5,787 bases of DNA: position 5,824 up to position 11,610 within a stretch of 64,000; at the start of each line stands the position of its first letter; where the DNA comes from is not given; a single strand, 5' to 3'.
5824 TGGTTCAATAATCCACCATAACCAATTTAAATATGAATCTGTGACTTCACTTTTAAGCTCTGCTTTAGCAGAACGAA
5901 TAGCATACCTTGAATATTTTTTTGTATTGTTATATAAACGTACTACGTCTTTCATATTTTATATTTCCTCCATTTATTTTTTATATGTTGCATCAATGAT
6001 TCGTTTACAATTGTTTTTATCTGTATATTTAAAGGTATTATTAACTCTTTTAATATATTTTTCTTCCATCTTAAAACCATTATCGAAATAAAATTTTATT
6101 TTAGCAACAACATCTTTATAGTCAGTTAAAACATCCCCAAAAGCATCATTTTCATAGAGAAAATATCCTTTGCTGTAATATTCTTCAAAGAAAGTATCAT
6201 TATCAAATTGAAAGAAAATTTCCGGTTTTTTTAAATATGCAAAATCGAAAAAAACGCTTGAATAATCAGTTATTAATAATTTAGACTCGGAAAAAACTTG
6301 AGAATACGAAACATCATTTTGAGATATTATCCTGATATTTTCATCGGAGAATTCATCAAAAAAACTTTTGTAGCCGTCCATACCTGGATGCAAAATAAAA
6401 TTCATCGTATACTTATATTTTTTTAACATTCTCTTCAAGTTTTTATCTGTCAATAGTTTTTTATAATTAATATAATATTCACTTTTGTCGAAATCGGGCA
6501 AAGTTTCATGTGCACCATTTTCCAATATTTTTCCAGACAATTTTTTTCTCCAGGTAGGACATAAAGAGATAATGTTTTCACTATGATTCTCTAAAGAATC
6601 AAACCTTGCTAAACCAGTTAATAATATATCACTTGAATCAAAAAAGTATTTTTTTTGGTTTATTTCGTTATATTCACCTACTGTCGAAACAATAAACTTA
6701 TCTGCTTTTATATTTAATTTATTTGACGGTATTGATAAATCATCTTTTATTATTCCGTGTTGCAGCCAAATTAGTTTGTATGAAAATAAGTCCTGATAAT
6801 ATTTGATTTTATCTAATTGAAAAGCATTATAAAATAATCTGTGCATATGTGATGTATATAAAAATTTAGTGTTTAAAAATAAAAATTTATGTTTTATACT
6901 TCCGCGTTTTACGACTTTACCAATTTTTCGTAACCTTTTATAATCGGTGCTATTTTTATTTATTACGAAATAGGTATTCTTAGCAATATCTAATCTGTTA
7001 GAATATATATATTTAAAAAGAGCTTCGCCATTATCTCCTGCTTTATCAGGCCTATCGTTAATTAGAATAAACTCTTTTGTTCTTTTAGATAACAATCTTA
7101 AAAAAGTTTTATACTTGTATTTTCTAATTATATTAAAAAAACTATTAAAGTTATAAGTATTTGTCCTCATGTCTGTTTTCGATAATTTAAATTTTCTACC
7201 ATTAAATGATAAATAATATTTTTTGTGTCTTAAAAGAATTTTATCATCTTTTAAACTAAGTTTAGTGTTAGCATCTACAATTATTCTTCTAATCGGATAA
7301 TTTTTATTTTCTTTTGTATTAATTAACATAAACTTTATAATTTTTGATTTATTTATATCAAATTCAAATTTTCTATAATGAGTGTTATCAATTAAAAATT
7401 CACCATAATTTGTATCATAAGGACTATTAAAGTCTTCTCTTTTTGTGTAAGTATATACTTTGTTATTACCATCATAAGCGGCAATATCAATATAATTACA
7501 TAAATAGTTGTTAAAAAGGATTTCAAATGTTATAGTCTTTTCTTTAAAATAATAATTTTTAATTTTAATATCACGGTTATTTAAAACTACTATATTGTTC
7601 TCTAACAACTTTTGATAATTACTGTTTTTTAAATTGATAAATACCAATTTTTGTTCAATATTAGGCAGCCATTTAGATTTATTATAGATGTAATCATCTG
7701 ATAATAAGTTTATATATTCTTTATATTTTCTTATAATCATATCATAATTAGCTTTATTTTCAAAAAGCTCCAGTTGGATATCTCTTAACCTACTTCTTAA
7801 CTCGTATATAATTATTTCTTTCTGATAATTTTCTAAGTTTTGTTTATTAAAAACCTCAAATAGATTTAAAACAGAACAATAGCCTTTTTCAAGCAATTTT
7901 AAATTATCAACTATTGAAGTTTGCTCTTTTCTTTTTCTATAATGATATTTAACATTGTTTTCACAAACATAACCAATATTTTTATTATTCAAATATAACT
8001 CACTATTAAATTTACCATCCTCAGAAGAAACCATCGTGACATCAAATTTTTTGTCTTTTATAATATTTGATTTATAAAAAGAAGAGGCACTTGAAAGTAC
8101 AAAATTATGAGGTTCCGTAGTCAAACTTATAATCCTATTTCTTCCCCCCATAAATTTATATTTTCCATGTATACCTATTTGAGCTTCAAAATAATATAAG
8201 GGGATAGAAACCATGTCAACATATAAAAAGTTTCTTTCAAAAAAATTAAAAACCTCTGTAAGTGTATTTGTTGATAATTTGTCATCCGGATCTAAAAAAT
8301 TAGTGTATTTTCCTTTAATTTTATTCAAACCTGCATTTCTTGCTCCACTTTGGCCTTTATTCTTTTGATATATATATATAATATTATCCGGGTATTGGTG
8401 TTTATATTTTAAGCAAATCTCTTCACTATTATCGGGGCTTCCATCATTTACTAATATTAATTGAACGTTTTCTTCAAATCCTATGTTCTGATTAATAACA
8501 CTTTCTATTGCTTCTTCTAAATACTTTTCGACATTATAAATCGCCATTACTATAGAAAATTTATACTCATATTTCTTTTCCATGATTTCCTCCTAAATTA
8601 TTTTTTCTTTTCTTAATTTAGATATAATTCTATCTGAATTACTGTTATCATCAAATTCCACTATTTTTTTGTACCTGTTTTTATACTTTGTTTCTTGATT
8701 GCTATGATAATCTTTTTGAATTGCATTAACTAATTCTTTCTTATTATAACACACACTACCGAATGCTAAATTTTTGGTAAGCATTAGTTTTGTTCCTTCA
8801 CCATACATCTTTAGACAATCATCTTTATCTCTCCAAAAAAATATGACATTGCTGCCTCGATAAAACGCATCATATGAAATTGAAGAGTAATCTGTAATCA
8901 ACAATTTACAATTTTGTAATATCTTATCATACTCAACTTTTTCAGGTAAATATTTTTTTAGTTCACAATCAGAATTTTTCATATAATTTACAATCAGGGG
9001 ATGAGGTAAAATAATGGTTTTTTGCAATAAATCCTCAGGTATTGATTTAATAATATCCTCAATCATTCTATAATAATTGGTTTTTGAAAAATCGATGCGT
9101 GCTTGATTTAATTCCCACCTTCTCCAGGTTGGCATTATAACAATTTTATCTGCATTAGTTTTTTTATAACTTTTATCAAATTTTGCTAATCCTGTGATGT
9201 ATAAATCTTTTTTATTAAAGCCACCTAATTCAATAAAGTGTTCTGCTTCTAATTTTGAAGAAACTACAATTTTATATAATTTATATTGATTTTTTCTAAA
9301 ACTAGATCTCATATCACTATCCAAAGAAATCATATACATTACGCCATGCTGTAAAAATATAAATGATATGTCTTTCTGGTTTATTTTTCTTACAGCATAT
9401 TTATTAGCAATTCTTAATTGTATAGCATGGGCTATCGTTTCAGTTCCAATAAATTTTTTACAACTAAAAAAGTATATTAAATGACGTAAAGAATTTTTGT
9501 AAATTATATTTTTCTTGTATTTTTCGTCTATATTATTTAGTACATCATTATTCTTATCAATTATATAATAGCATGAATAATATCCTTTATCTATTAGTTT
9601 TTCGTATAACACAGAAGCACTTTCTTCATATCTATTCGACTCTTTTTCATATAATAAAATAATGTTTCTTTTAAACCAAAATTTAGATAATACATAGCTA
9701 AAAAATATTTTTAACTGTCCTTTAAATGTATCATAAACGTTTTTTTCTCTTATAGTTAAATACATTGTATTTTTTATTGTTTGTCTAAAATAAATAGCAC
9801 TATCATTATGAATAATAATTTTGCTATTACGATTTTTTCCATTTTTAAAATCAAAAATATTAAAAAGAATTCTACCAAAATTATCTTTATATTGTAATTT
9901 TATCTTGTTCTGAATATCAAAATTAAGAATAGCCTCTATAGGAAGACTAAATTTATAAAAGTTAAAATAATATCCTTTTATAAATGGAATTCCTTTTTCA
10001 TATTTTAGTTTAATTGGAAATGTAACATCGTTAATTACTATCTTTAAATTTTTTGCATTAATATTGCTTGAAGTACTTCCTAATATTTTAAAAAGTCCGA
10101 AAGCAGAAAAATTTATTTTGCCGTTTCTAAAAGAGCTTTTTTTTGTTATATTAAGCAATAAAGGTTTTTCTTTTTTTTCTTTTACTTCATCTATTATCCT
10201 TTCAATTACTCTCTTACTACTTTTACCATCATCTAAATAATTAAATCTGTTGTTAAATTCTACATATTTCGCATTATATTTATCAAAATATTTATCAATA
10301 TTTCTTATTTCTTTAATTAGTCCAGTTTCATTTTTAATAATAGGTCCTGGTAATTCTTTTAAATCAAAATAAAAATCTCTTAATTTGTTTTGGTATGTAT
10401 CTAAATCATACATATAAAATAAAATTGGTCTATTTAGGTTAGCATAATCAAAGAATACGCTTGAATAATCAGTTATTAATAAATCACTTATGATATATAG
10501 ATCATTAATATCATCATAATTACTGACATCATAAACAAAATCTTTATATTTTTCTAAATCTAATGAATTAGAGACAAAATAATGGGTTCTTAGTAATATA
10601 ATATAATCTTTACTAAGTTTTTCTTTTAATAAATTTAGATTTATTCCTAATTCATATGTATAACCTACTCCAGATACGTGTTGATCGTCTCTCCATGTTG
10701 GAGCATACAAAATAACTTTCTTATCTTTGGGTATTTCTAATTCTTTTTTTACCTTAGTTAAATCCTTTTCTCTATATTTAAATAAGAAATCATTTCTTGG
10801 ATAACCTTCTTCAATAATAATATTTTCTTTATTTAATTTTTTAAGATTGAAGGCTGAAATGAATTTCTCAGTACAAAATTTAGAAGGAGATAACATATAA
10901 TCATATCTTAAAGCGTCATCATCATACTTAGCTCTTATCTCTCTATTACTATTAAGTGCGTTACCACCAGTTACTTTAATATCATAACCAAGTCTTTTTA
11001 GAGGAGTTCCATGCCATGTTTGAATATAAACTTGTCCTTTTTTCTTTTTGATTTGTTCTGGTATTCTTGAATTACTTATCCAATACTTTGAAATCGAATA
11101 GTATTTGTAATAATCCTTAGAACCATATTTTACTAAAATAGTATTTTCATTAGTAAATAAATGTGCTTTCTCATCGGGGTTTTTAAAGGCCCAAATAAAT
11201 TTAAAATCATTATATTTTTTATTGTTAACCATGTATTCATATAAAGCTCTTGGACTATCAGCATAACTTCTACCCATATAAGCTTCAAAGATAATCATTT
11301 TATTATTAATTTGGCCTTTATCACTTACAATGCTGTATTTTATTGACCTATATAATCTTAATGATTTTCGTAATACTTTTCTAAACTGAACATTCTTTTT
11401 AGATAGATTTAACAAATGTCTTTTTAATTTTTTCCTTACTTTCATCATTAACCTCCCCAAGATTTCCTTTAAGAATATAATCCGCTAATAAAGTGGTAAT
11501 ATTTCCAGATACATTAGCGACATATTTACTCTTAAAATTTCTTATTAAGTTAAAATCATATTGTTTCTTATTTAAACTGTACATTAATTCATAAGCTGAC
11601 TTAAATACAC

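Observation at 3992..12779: Teichoic-acid biosynthesis module bounded by identical 27-bp direct repeats and inserted inside the dcw cluster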

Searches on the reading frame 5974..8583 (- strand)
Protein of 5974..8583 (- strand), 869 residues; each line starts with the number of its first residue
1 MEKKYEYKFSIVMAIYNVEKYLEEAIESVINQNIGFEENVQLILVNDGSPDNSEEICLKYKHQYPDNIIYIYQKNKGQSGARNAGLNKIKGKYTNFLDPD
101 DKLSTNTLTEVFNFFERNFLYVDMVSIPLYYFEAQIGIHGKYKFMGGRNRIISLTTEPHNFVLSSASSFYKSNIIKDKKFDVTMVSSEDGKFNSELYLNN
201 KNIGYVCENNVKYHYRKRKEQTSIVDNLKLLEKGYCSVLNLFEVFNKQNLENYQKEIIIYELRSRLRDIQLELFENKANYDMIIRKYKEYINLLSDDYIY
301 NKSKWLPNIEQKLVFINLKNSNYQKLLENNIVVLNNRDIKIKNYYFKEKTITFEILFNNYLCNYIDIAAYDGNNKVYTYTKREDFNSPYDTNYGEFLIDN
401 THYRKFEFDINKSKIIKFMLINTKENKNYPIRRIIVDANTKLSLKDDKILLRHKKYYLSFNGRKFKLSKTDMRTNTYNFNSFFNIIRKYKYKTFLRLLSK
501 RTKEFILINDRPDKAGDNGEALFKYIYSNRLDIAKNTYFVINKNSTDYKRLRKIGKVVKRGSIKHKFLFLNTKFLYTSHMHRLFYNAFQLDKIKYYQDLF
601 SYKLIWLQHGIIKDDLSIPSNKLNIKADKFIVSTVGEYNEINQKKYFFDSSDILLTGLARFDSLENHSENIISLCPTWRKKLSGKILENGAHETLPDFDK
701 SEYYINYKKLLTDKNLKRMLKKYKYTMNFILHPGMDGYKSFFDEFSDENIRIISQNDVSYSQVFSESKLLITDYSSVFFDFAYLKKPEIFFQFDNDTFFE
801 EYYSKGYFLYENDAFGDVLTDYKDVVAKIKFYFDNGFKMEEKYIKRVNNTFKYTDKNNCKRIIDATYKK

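Call 6: search_protein_families(library=pfam, proteins=[window:5974-8583:-])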
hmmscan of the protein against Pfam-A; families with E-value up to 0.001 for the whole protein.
window:5974-8583:- (869 aa): 3 families
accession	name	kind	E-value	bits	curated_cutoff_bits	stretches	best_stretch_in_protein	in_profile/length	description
PF04464.20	Glyphos_transf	-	1.7e-33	116.5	22.1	1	496-865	7-364/367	CDP-Glycerol:Poly(glycerophosphate) glycerophosphotransferase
PF00535.33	Glycos_transf_2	-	8e-31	107.7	23.3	1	10-139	1-127/168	Glycosyl transferase family 2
PF13641.12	Glyco_tranf_2_3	-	2.4e-06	28.2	27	1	9-125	3-119/230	Glycosyltransferase like family 2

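Call 7: search_protein_families(library=ncbifam, proteins=[window:5974-8583:-])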
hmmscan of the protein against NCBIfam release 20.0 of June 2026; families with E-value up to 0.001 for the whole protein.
window:5974-8583:- (869 aa): 9 families
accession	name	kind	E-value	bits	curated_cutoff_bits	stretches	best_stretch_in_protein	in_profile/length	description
NF007482.0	PRK10073.1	equivalog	2.4e-24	86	423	1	6-118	5-113/334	glycosyltransferase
NF053739.1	GlytfEpsEBac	equivalog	5.3e-16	58.4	450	1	8-133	2-124/265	glycosyltransferase EpsE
NF047683.1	TeichurnBiosyTuaG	equivalog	8.5e-16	58.3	400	1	7-118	6-114/252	teichuronic acid biosynthesis protein TuaG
NF041875.1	EPS_EpsD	equivalog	1.4e-12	47.7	370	1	10-110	2-99/325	exopolysaccharide biosynthesis glycosyltransferase EpsD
TIGR03111.1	glyc2_xrt_Gpos1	hypoth_equivalog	3.1e-12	46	363.95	1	8-122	50-163/439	TIGR03111 family XrtG-associated glycosyltransferase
NF038302.1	EPS_HpsE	equivalog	3.4e-11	42.7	300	1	8-116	2-112/307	hormogonium polysaccharide biosynthesis glycosyltransferase HpsE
TIGR03937.1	PgaC_IcaA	equivalog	6.2e-11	41.9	422.3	1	7-113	45-148/407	poly-beta-1,6-N-acetyl-D-glucosamine synthase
NF007986.1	PRK10714.1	equivalog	2.2e-08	33.5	529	1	8-102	7-102/316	undecaprenyl-phosphate 4-deoxy-4-formamido-L-arabinose transferase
TIGR03965.1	mycofact_glyco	equivalog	6.5e-05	22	280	1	10-102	77-166/467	mycofactocin biosynthesis glycosyltransferase MftF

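Call 26: find_homologous_proteins(query=window:5974-8583:-, max_evalue=1e-30)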
Query window:5974-8583:- (869 aa): 706 proteins with E <= 1e-30 among 8000 candidates; the best 120 are listed.
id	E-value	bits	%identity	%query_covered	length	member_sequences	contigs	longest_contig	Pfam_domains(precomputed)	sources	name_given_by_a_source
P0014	0.0e+0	1919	100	100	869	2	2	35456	PF13641.13,PF04464.21,PF00535.33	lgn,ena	-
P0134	0.0e+0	1164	62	100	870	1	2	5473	PF04464.21,PF00535.33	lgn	-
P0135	0.0e+0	1123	60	100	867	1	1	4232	PF10111.15,PF04464.21,PF00535.33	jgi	-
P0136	0.0e+0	1065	58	100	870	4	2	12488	PF10111.15,PF13641.13,PF04464.21,PF00535.33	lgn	-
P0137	0.0e+0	1022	55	99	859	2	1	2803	PF10111.15,PF04464.21,PF00535.33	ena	-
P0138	5.4e-290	983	55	100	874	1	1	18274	PF04464.21,PF00535.33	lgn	-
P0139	3.2e-263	894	51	99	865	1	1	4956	PF13641.13,PF04464.21,PF00535.33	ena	-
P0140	6.6e-256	870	50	100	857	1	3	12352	PF13641.13,PF04464.21,PF00535.33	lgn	-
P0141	6.2e-254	864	49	100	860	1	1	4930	PF13641.13,PF04464.21,PF00535.33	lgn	-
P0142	8.3e-254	863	50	99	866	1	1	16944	PF13641.13,PF04464.21,PF00535.33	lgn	-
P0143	1.0e-252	860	49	99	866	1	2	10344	PF13641.13,PF04464.21,PF00535.33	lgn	-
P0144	6.8e-252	857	49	100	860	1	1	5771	PF10111.15,PF13641.13,PF04464.21,PF00535.33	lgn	-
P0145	1.5e-251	856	49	99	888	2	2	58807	PF13641.13,PF04464.21,PF00535.33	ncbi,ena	-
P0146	1.2e-246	839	47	100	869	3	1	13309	PF04464.21,PF00535.33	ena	-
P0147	1.8e-246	839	50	100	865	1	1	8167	PF10111.15,PF13641.13,PF04464.21,PF00535.33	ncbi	-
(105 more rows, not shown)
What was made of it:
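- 5974..8583 (-): Bifunctional GT2 glycosyltransferase plus TagF-type glycerophosphotransferase (869 aa). calls 6, 7, 26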

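Call 27: find_encoding_contigs(protein=P0136, flank=10000, max_places=2)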
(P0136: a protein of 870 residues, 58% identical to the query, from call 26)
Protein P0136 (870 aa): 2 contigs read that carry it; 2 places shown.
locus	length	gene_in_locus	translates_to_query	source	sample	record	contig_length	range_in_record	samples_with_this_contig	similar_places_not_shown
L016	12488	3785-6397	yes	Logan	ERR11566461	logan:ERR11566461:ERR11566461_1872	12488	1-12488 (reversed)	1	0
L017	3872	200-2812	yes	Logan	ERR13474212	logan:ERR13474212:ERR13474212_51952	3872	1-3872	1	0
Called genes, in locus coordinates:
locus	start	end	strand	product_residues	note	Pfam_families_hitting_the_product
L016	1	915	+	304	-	?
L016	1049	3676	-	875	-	PF09586:YfhO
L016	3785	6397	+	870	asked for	PF00535:Glycos_transf_2, PF10111:Glyco_tranf_2_2, PF13641:Glyco_tranf_2_3, PF04464:Glyphos_transf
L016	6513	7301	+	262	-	PF01061:ABC2_membrane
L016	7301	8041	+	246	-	PF02463:SMC_N (faint), PF13175:AAA_15 (weak), PF13555:AAA_29 (weak), PF00005:ABC_tran, PF13304:AAA_21 (weak)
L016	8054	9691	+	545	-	PF04464:Glyphos_transf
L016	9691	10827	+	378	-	PF04464:Glyphos_transf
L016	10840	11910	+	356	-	PF00953:Glycos_transf_4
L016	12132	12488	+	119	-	?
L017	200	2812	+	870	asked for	PF00535:Glycos_transf_2, PF10111:Glyco_tranf_2_2, PF13641:Glyco_tranf_2_3, PF04464:Glyphos_transf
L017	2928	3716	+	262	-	PF01061:ABC2_membrane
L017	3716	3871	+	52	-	?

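Call 28: find_encoding_contigs(protein=P0138, flank=10000, max_places=2)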
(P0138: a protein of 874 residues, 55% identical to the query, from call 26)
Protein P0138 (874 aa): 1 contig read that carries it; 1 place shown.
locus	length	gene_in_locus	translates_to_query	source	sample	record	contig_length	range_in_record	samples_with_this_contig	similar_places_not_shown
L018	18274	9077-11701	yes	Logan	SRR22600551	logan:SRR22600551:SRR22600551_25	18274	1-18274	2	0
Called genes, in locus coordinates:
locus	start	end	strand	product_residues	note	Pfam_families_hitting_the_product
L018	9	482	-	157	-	-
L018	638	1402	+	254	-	-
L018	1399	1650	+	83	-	-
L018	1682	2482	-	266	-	-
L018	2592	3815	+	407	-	PF28159:CEP89 (weak), PF21007:FBF1 (weak)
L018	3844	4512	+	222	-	-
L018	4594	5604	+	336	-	PF17761:DUF1016_N, PF06250:YhcG_C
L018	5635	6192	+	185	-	-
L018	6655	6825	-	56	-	-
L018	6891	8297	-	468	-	PF00133:tRNA-synt_1 (faint), PF01406:tRNA-synt_1e, PF09334:tRNA-synt_1g (weak), PF01921:tRNA-synt_1f (weak), PF09190:DALR_2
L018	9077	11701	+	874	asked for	PF00535:Glycos_transf_2, PF04464:Glyphos_transf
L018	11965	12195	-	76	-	-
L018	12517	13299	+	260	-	PF01061:ABC2_membrane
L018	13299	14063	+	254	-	PF02463:SMC_N (faint), PF13555:AAA_29 (weak), PF00005:ABC_tran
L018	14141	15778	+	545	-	PF04464:Glyphos_transf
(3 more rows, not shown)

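Call 29: find_encoding_contigs(protein=P0134, flank=10000, max_places=2)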
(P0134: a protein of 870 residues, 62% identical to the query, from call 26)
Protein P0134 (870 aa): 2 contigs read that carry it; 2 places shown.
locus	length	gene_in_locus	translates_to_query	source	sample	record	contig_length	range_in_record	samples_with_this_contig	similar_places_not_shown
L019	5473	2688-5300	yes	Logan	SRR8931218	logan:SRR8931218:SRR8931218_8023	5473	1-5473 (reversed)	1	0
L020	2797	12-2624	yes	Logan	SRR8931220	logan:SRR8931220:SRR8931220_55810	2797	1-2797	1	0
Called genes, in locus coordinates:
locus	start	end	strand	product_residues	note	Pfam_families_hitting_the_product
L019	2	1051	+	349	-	?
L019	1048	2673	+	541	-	PF04464:Glyphos_transf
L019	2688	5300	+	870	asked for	PF00535:Glycos_transf_2, PF04464:Glyphos_transf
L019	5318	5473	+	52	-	?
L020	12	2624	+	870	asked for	PF00535:Glycos_transf_2, PF04464:Glyphos_transf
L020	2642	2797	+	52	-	?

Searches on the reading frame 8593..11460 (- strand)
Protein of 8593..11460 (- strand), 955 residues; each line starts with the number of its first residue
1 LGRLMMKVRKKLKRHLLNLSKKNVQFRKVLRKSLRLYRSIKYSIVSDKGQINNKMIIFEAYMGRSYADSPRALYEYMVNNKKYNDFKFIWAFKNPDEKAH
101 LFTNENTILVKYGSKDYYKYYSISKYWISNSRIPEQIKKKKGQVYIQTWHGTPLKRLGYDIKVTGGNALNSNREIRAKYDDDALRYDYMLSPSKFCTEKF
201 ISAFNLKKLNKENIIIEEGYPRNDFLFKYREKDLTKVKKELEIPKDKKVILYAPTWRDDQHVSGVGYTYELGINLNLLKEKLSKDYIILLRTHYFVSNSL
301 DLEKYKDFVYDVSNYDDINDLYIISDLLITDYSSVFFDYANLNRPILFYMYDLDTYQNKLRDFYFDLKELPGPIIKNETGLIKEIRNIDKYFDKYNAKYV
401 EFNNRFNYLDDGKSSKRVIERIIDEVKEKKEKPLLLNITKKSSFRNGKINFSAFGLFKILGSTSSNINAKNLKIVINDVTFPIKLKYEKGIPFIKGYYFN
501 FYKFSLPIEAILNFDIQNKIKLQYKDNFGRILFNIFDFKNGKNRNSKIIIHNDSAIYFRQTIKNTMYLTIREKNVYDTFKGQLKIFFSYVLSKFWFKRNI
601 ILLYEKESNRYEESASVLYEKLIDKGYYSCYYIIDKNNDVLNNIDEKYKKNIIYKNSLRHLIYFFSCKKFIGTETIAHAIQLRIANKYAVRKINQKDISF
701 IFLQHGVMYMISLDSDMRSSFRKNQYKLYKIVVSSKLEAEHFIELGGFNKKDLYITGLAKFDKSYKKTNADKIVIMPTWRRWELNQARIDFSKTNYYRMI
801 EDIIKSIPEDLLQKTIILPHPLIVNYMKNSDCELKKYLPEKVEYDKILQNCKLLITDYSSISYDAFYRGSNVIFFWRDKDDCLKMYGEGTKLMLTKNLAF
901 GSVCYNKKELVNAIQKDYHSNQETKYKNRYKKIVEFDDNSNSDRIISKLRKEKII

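Call 6: search_protein_families(library=pfam, proteins=[window:8593-11460:-])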
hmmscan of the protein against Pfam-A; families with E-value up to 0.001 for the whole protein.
window:8593-11460:- (955 aa): 1 family
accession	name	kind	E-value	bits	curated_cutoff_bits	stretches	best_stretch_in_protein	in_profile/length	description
PF04464.20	Glyphos_transf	-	6.6e-139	463.4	22.1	2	50-423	10-366/367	CDP-Glycerol:Poly(glycerophosphate) glycerophosphotransferase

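Call 7: search_protein_families(library=ncbifam, proteins=[window:8593-11460:-])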
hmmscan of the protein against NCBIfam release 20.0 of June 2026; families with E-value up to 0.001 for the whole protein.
window:8593-11460:- (955 aa): 3 families
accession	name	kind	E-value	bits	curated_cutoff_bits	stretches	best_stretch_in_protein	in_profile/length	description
NF041712.1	techglyph_taseTarF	equivalog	1.8e-104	349.9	550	1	48-423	21-387/388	teichoic acid glycerol-phosphate transferase TarF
NF041713.1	Tar_polymTarL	equivalog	2.6e-34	118.8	1000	1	136-423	286-560/562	teichoic acid ribitol-phosphate polymerase TarL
NF041711.1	TagprimaseTarB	equivalog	1.5e-17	63.9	500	1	137-404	107-345/362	teichoic acid glycerol-phosphate primase TarB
